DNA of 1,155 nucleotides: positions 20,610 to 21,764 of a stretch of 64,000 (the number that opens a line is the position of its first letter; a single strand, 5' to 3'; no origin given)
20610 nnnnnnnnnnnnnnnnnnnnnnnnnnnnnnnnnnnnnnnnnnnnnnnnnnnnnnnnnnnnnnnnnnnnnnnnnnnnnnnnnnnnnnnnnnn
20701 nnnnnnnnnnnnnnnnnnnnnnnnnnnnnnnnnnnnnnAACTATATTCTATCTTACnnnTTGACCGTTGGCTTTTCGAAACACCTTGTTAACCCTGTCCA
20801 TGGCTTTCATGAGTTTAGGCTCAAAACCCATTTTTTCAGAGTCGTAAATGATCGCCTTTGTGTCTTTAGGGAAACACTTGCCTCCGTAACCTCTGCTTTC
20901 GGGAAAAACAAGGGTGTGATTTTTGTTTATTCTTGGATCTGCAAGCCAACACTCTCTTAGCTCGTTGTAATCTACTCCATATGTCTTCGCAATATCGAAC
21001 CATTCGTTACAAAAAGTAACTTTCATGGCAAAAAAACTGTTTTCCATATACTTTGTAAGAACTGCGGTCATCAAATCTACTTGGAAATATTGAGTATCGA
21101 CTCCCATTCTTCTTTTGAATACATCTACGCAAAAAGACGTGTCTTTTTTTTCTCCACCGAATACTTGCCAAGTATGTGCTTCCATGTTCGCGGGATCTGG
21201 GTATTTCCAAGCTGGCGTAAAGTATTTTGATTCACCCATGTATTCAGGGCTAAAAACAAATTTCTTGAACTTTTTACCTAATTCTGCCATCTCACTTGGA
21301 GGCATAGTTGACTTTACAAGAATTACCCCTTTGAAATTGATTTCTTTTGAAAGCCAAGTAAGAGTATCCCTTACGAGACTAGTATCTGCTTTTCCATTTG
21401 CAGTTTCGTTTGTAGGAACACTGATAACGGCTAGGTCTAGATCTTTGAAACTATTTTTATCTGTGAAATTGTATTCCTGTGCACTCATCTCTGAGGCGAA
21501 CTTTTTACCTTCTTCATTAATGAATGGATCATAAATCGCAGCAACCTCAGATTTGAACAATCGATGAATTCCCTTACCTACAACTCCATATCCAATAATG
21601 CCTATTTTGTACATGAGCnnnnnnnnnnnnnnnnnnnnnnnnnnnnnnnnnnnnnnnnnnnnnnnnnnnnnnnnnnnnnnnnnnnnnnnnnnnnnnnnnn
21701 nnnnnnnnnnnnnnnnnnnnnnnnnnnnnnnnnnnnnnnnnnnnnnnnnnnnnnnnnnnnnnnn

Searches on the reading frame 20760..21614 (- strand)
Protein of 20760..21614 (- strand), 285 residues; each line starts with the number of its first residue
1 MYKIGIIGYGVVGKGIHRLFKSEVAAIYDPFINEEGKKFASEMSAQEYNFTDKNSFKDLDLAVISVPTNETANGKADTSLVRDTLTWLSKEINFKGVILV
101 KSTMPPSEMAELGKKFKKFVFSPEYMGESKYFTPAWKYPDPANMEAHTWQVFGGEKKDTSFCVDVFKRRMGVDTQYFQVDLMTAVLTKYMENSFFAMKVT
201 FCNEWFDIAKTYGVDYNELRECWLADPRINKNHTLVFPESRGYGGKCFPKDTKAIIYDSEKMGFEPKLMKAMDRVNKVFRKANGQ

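Call 12: search_protein_families(library=pfam, proteins=[window:20760-21614:-], max_evalue=0.001)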
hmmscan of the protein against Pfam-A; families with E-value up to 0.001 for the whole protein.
window:20760-21614:- (285 aa): 2 families
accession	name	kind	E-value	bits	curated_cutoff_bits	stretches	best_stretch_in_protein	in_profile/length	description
PF00984.24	UDPG_MGDP_dh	-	1.1e-22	80.3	25.4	1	183-277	2-93/94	UDP-glucose/GDP-mannose dehydrogenase family, central domain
PF03721.20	UDPG_MGDP_dh_N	-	9.4e-07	29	27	1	43-115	59-134/187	UDP-glucose/GDP-mannose dehydrogenase family, NAD binding domain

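Call 83: search_protein_families(library=pfam, proteins=[window:20760-21614:-], max_evalue=0.05)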
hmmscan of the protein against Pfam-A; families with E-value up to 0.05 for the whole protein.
window:20760-21614:- (285 aa): 2 families
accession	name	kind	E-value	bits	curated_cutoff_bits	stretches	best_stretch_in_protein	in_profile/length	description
PF00984.24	UDPG_MGDP_dh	-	1.1e-22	80.3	25.4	1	183-277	2-93/94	UDP-glucose/GDP-mannose dehydrogenase family, central domain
PF03721.20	UDPG_MGDP_dh_N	-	9.4e-07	29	27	1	43-115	59-134/187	UDP-glucose/GDP-mannose dehydrogenase family, NAD binding domain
